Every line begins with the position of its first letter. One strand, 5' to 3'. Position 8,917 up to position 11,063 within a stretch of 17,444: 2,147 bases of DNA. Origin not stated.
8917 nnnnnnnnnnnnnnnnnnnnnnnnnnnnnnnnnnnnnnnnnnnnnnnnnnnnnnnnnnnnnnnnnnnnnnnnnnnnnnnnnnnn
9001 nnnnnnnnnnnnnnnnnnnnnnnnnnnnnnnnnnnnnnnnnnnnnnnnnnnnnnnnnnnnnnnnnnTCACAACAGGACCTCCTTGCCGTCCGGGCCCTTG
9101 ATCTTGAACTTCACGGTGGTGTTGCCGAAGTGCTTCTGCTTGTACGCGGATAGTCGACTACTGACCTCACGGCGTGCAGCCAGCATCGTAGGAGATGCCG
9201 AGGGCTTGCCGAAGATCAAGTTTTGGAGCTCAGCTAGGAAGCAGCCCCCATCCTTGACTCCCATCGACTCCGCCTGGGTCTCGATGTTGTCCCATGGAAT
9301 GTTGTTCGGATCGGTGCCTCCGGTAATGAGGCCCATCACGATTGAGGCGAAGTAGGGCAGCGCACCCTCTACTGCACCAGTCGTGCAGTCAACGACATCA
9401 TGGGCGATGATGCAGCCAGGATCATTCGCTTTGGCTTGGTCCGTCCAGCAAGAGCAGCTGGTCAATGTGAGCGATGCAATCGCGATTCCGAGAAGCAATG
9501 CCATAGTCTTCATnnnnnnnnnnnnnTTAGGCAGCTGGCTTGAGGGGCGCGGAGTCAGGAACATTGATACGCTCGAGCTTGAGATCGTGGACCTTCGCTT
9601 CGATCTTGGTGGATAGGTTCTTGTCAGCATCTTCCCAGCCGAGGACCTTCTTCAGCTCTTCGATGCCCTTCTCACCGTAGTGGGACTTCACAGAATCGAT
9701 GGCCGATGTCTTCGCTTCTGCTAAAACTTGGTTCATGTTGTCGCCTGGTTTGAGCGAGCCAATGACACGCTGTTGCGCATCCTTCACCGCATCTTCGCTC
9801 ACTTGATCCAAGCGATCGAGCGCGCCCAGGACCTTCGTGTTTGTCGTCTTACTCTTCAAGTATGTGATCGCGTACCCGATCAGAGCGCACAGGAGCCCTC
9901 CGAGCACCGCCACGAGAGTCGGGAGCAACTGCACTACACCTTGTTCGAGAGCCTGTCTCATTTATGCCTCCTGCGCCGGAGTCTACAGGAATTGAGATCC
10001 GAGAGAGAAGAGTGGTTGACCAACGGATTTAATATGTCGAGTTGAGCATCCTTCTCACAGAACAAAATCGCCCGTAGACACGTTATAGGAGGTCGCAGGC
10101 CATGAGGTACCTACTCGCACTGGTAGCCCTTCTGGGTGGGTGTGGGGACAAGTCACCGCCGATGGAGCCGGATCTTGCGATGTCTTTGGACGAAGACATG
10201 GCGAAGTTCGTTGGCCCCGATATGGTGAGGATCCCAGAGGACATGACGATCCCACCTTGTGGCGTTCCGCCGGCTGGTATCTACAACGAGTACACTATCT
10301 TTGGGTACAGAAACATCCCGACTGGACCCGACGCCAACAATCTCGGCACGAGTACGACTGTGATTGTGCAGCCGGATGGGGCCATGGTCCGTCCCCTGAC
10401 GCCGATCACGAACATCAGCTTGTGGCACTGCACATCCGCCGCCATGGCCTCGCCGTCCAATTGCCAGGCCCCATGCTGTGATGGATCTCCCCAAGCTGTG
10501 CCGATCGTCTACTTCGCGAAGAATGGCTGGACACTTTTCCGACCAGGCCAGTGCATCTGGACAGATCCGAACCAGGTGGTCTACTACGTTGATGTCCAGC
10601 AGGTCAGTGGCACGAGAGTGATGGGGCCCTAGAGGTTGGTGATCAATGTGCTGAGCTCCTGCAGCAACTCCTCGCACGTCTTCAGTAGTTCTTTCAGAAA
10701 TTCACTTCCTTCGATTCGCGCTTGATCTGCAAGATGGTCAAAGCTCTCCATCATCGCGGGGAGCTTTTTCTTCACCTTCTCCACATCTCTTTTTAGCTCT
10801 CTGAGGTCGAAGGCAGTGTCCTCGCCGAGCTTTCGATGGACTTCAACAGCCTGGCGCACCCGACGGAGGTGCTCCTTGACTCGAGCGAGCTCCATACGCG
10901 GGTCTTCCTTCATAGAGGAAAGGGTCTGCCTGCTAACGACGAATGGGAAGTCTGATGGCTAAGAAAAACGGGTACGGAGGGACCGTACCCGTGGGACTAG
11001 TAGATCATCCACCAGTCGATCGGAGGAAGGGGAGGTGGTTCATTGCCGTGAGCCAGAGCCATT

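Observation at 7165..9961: Lysis-type cassette that embeds a papain-like cysteine protease between lipoproteins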

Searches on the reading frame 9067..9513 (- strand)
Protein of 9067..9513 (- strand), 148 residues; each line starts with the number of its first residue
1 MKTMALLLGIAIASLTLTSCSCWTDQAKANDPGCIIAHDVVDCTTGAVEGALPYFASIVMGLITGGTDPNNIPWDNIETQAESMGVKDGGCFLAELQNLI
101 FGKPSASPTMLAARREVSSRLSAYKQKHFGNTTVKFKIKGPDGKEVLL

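Call 7: search_protein_families(library=pfam, proteins=[window:9067-9513:-], max_evalue=0.1)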
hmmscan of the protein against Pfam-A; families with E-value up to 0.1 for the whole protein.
window:9067-9513:- (148 aa): 0 families

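Call 8: search_protein_families(library=phrogs, proteins=[window:9067-9513:-], max_evalue=0.01)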
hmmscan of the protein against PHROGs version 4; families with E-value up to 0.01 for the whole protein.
window:9067-9513:- (148 aa): 0 families

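Call 39: find_homologous_proteins(query=window:9067-9513:-, max_evalue=0.001)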
Query window:9067-9513:- (148 aa): 6 proteins with E <= 0.001 among 80 candidates.
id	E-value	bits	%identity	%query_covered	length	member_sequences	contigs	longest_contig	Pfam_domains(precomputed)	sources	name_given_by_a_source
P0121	5.1e-94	330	100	100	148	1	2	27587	-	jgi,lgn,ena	jgi:hypothetical protein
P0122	3.6e-73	262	78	100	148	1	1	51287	-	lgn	-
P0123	1.4e-69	251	71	100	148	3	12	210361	-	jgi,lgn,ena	-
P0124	9.8e-59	215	65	98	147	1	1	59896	-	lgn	-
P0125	7.5e-57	209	65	94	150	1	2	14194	-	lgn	-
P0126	4.3e-56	207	62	99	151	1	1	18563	-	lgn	-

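Call 49: search_protein_representatives(alignment_id=A4)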
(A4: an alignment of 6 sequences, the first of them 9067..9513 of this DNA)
Query: 6 sequences, 148 profile positions. Proteins with E-value up to 0.001 (for the whole library): 140; up to 1e-10: 58; up to 1e-30: 3. The best 140 are listed.
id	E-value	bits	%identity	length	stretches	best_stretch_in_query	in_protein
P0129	6.8e-66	237.2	-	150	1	1-148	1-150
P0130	5.2e-43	162.9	-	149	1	3-148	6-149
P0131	5.9e-39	149.7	-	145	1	2-148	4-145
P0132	2.9e-27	111.8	-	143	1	2-147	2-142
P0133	6.4e-27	110.7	-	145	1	1-148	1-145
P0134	9.1e-25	103.7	-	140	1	7-147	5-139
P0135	2.6e-24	102.2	-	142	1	7-147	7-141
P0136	3.4e-24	101.9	-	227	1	8-148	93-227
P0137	1.7e-22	96.3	-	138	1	7-143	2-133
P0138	2.7e-22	95.7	-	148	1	1-148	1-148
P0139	8.0e-22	94.1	-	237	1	4-148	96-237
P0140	8.2e-22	94.1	-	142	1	3-147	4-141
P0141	1.4e-21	93.4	-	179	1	5-142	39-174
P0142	7.2e-21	91.0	-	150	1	4-148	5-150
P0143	7.5e-21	91.0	-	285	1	13-147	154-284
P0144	1.2e-20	90.3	-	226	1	5-146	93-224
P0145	2.6e-19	86.0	-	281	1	7-136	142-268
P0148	2.6e-18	82.8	-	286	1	9-143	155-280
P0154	3.9e-16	75.7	-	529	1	10-148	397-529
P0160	3.2e-15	72.7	-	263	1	3-141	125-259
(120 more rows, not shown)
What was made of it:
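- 9067..9513 (-): B: 148-aa lipoprotein (lipobox LTSC20). Founding member of a new disulfide-rich family that is always paired with the protease. 140 representative clusters in the exhaustive search (call 49).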

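Call 54: find_encoding_contigs(protein=P0136, flank=5000, max_places=2)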
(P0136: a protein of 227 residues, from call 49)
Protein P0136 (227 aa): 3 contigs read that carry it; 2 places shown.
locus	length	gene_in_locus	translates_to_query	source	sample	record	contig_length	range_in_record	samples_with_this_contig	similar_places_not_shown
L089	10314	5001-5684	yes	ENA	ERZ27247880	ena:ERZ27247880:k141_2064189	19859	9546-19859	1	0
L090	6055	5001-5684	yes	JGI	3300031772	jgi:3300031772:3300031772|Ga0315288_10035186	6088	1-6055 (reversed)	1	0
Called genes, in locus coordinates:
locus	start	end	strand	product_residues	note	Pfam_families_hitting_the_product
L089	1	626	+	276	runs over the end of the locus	-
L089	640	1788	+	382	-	-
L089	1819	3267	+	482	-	-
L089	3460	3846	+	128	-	-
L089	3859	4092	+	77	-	-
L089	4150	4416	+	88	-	-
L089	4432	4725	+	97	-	-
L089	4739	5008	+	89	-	-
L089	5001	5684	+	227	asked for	-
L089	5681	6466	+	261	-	PF00112:Peptidase_C1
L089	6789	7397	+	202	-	-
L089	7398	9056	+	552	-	-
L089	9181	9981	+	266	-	-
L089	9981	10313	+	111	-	?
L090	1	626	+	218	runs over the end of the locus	?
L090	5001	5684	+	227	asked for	-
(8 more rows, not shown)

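Call 55: find_encoding_contigs(protein=P0132, flank=5000, max_places=2)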
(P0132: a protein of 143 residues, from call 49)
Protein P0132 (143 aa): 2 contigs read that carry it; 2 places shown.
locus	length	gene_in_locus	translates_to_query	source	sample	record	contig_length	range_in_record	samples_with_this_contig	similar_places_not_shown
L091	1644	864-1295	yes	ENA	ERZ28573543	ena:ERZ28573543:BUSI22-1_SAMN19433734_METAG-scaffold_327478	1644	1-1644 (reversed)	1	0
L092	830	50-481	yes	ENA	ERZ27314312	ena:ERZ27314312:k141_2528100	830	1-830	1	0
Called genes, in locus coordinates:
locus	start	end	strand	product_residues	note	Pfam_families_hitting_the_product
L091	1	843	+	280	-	?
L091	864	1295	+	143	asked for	-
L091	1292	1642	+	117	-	?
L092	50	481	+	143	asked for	-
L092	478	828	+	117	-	?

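Call 59: predict_structure(alignment_id=A5)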
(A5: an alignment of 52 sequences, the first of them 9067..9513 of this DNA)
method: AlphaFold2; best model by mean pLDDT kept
length: 148 residues; sequences in the alignment: 52
mean_pLDDT: 84.6   pTM: 0.72
mean pLDDT of the five models: 84.6, 83.8, 81.7, 79.2, 78.7
residues with pLDDT >= 90: 41; 70-90: 97; 50-70: 10; < 50: 0
segments of 3 or more residues with pLDDT < 50: none
pLDDT, mean of each block of 10 residues (from residue 1): 82 75 75 78 80 85 88 88 76 91 87 93 92 92 90
secondary structure, 60 per line:
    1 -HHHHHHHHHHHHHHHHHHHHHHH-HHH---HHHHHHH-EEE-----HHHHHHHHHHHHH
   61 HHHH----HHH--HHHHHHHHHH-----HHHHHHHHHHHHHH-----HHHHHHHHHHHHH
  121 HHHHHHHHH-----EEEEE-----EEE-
elements in order: H2-24 H32-38 E40-42 H48-64 H74-83 H89-102 H108-129 E135-139 E145-147
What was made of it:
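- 9067..9513 (-): AF2 model: pLDDT 84.6, five-helix bundle plus a C-terminal hairpin (call 59).
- B is a folded, Pro-poor bundle of about 125 residues (call 59).
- Tried and rejected: Fold assignment for B: the model is confident (call 59).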

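Call 63: find_related_loci(query=A6, collection=genome_contigs, flank=6000)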
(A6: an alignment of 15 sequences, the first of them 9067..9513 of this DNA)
Query A6 (148 aa) in genome_contigs; peptide patterns used: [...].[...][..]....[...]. (x = any residue, [..] = any of these).
22 stretches matched a pattern, but none encodes a relative of the query by tblastn (E <= 1e-3).
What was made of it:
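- Tried and rejected: B is not found in 185,579 species-representative genomes (call 63).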

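Call 71: search_protein_families(library=ncbifam, proteins=[window:9067-9513:-], max_evalue=0.1)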
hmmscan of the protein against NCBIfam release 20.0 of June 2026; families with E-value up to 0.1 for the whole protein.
window:9067-9513:- (148 aa): 0 families
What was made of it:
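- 9067..9513 (-): No match in Pfam, PHROG or NCBIfam (calls 7, 8, 71).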

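Call 72: search_protein_families(library=phrogs, proteins=[L089:4432-4725:+, L089:4739-5008:+, L089:6789-7397:+, L089:7398-9056:+, L089:9181-9981:+, L089:3460-3846:+], max_evalue=0.01)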
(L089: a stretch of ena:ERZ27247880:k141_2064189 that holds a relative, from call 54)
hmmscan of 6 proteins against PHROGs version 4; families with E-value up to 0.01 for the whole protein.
L089:4432-4725:+ (97 aa): 0 families

L089:4739-5008:+ (89 aa): 0 families

L089:6789-7397:+ (202 aa): 1 family
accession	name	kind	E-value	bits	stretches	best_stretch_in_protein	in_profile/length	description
phrog_31677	-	unknown function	1e-05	26.4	1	111-194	110-193/209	-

L089:7398-9056:+ (552 aa): 1 family
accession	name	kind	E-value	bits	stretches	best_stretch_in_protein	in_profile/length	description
phrog_772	-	tail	1.6e-10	41.9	1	310-550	65-303/305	tail fiber protein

L089:9181-9981:+ (266 aa): 1 family
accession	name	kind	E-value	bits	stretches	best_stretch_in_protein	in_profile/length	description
phrog_1004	-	head and packaging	7e-15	56.1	1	8-123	17-113/263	virion structural protein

L089:3460-3846:+ (128 aa): 0 families

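Call 86: search_protein_families(library=padloc, proteins=[window:9067-9513:-], max_evalue=0.01)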
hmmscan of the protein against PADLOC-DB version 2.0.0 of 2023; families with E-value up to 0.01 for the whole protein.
window:9067-9513:- (148 aa): 0 families

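Call 90: search_protein_families(library=phrogs, proteins=[P0136, P0139, P0143, P0145, P0148, P0160, P0144, P0154], max_evalue=0.01)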
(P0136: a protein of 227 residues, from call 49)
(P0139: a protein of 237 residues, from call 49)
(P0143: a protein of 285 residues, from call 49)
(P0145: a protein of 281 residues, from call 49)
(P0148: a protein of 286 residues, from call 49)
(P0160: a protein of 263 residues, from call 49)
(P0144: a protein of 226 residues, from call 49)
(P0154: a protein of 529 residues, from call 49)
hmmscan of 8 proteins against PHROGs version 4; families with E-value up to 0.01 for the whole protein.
P0136 (227 aa): 0 families

P0139 (237 aa): 0 families

P0143 (285 aa): 0 families

P0145 (281 aa): 0 families

P0148 (286 aa): 0 families

P0160 (263 aa): 0 families

P0144 (226 aa): 0 families

P0154 (529 aa): 0 families

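Call 91: search_dna_similar(query=window:9067-9513:-, collection=phages, mode=protein, max_evalue=0.01, max_rows=15)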
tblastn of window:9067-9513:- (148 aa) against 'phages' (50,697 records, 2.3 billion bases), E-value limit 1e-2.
No match.

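Call 108: fold_search(model_id=the predicted structure, library=viral)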
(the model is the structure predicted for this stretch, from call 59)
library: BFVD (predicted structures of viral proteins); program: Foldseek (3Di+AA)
matches with E <= 10: 197; with E <= 0.001: 0
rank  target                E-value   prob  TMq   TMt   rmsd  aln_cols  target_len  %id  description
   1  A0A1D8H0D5            4.4e-01  0.12  0.17  0.16  14.7       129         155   12  Viral processing and transport protein (Fragment) [Sea otter herpesvirus]
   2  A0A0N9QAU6            7.2e-01  0.08  0.16  0.17  19.7       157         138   10  MutS8 [Chrysochromulina ericina virus CeV-01B]
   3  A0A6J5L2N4            7.2e-01  0.06  0.17  0.12  21.0       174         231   12  Uncharacterized protein [uncultured Caudovirales phage]
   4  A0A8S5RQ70            1.2e+00  0.13  0.22  0.17  12.2       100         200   13  Uncharacterized protein [virus sp. ctrcb4]
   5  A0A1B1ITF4            1.4e+00  0.09  0.21  0.23  14.6       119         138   10  (no name in the UniProt tables at hand)
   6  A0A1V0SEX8            1.6e+00  0.25  0.27  0.11  11.8        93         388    9  Uncharacterized protein [Hokovirus HKV1]
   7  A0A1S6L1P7            1.7e+00  0.18  0.31  0.29  11.2       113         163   18  (no name in the UniProt tables at hand)
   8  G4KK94                1.8e+00  0.21  0.27  0.43   8.2        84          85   17  (no name in the UniProt tables at hand)
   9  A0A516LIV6            1.8e+00  0.14  0.29  0.20  16.9       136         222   11  (no name in the UniProt tables at hand)
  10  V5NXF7                2.0e+00  0.35  0.35  0.42   8.0       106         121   15  F-VP26 [Chelonid alphaherpesvirus 5]
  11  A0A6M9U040            2.0e+00  0.13  0.24  0.11  11.9       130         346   11  Uncharacterized protein [Drosophila-associated filamentous virus]
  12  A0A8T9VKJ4            2.1e+00  0.08  0.25  0.24  14.2       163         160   11  (no name in the UniProt tables at hand)
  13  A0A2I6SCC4            2.4e+00  0.12  0.25  0.22  15.3       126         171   10  WSSV443 [White spot syndrome virus]
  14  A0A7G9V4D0            2.4e+00  0.06  0.20  0.24  14.4       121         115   11  Uncharacterized protein [Mycobacterium phage CELFI]
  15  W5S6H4                2.5e+00  0.09  0.27  0.29  15.7       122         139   11  Uncharacterized protein [Pithovirus sibericum]
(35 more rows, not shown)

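Call 112: find_related_loci(query=A6, collection=metagenome_contigs, flank=6000)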
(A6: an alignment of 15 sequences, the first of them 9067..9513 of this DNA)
Query A6 (148 aa) in metagenome_contigs; peptide patterns used: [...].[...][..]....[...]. (x = any residue, [..] = any of these).
31 stretches matched a pattern; 5 encode a relative of the query (tblastn E <= 1e-3); 5 distinct loci.
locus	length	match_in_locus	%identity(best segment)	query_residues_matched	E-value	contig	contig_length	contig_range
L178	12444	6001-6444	71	1-148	2e-76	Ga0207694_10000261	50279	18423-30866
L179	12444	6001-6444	71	1-148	2e-76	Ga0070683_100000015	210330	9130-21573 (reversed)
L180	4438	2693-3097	38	5-144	4e-28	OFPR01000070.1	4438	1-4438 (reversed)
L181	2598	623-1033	32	2-138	9e-22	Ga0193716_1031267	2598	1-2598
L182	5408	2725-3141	35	4-144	6e-21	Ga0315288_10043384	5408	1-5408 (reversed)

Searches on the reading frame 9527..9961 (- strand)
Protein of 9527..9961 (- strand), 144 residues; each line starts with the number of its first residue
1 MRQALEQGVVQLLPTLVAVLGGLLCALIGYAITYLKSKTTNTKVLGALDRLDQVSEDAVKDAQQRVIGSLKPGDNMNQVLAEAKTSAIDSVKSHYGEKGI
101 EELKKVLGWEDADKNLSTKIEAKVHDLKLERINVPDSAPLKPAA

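Call 7: search_protein_families(library=pfam, proteins=[window:9527-9961:-], max_evalue=0.1)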
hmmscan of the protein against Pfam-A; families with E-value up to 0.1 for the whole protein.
window:9527-9961:- (144 aa): 6 families
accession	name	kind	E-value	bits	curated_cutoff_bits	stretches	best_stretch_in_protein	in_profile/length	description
PF09682.15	Phage_holin_6_1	-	0.026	15.4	24.9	0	11-85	4-74/101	Bacteriophage holin of superfamily 6 (Holin_LLH)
PF15062.11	ARL6IP6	-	0.028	15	27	1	11-38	22-49/86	Haemopoietic lineage transmembrane helix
PF19970.4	VMAP-M9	-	0.037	14.6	27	1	76-118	86-128/135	vWA-MoxR associated protein middle region (VMAP-M) 9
PF00557.29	Peptidase_M24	-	0.079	13.2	23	1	35-98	89-144/208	Metallopeptidase family M24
PF04452.19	Methyltrans_RNA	-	0.084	12.9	23.9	0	32-107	34-113/165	RNA methyltransferase domain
PF05184.20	SapB_1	-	0.093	13.2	25.2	0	27-50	9-32/38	Saposin-like type B, region 1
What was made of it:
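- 9527..9961 (-): A: 144-aa single-pass membrane protein with a helical C-terminal domain. Candidate holin. Pfam Holin_LLH scores below threshold (E 0.026, call 7).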

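Call 8: search_protein_families(library=phrogs, proteins=[window:9527-9961:-], max_evalue=0.01)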
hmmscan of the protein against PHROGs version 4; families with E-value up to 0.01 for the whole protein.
window:9527-9961:- (144 aa): 4 families
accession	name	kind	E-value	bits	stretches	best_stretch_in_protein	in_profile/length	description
phrog_13712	-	lysis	1.2e-06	29.6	1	2-132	5-134/175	holin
phrog_36209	-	lysis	0.0005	21.2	1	34-140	46-156/162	holin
phrog_608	-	lysis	0.0015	19.8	1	11-129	3-105/111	holin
phrog_6918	-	lysis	0.0071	17.4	0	18-136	11-107/114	holin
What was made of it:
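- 9527..9961 (-): PHROG 'holin' families: phrog_13712 at 1.2e-6, plus three weaker ones (call 8).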

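Call 71: search_protein_families(library=ncbifam, proteins=[window:9527-9961:-], max_evalue=0.1)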
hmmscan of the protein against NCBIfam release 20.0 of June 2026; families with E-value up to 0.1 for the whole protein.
window:9527-9961:- (144 aa): 1 family
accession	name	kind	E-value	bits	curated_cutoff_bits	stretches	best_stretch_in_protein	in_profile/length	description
NF045662.1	DVU0298_fam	equivalog_domain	0.075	12.6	75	1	27-94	108-178/213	DVU0298 family protein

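Call 86: search_protein_families(library=padloc, proteins=[window:9527-9961:-], max_evalue=0.01)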
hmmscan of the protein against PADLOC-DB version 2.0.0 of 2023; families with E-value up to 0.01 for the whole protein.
window:9527-9961:- (144 aa): 0 families

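Call 92: search_dna_similar(query=window:9527-9961:-, collection=phages, mode=protein, max_evalue=0.01, max_rows=15)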
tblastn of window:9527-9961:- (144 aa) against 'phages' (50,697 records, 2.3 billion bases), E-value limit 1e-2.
No match.
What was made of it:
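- Tried and rejected: A and B have no tblastn match in 50,697 GenBank phage records (calls 91, 92).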

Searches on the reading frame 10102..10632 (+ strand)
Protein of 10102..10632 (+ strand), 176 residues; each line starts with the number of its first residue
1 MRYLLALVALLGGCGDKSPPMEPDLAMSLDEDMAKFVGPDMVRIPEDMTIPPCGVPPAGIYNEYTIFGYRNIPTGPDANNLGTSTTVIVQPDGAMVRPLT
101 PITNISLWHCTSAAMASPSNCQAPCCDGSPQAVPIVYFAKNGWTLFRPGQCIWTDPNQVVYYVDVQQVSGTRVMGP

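Call 7: search_protein_families(library=pfam, proteins=[window:10102-10632:+], max_evalue=0.1)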
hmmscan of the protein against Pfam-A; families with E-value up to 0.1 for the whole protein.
window:10102-10632:+ (176 aa): 0 families

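Call 8: search_protein_families(library=phrogs, proteins=[window:10102-10632:+], max_evalue=0.01)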
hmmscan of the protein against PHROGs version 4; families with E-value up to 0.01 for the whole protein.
window:10102-10632:+ (176 aa): 0 families

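Call 71: search_protein_families(library=ncbifam, proteins=[window:10102-10632:+], max_evalue=0.1)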
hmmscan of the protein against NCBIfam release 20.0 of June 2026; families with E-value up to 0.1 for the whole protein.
window:10102-10632:+ (176 aa): 0 families
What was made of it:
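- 10102..10632 (+): F: 176-aa third Cys-rich lipoprotein (lipobox LGGC14), transcribed divergently from the cassette. Whether it belongs to the system is uncertain. No family match (calls 7, 8, 71).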

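Call 86: search_protein_families(library=padloc, proteins=[window:10102-10632:+], max_evalue=0.01)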
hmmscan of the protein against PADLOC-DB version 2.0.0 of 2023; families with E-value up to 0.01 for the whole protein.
window:10102-10632:+ (176 aa): 0 families

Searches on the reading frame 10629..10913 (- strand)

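Call 7: search_protein_families(library=pfam, proteins=[window:10629-10913:-], max_evalue=0.1)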
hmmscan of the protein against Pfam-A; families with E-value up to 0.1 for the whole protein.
window:10629-10913:- (94 aa): 13 families
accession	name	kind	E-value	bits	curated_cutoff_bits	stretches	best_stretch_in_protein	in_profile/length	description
PF08340.16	YicC-like_C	-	0.0016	19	27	1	6-51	48-93/120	Endoribonuclease YicC-like, C-terminal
PF10303.14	DUF2408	-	0.0054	17.7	25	1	9-88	8-89/130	Protein of unknown function (DUF2408)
PF17107.11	SesA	-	0.0084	16.7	26.3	1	32-93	16-82/122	N-terminal domain on NACHT_NTPase and P-loop NTPases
PF20849.2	TelK_muzzle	-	0.019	15.4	27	1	14-92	40-117/118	Protelomerase, muzzle domain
PF04740.18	LXG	-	0.025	14.9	26.5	1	13-93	116-195/202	LXG domain of WXG superfamily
PF01442.23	Apolipoprotein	-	0.031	14.4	90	1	10-87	14-93/190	Apolipoprotein A1/A4/E domain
PF16515.11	HIP1_clath_bdg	-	0.035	14.9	28.8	0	38-90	19-71/99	Clathrin-binding domain of Huntingtin-interacting protein 1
PF16740.10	SKA2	-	0.035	14.3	30.1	1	27-88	31-90/110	Spindle and kinetochore-associated protein 2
PF06009.19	Laminin_II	-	0.042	14.3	33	1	8-77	25-92/138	Laminin Domain II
PF14644.12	DUF4456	-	0.043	14.1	27.5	1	47-92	138-184/210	Domain of unknown function (DUF4456)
PF00804.31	Syntaxin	-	0.059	13.6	26.7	1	11-73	62-124/157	Syntaxin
PF05384.16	DegS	-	0.06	13.3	27.6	0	29-67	21-59/159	Sensor protein DegS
PF05600.17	CDK5RAP3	-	0.061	12.6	22.6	1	36-91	136-191/502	CDK5 regulatory subunit-associated protein 3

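Call 8: search_protein_families(library=phrogs, proteins=[window:10629-10913:-], max_evalue=0.01)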
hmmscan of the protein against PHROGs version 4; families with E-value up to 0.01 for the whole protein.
window:10629-10913:- (94 aa): 1 family
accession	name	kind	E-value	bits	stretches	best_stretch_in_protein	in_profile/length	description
phrog_31730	-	moron, auxiliary metabolic gene and host takeover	0.0034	18.4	1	10-91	62-139/168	membrane protein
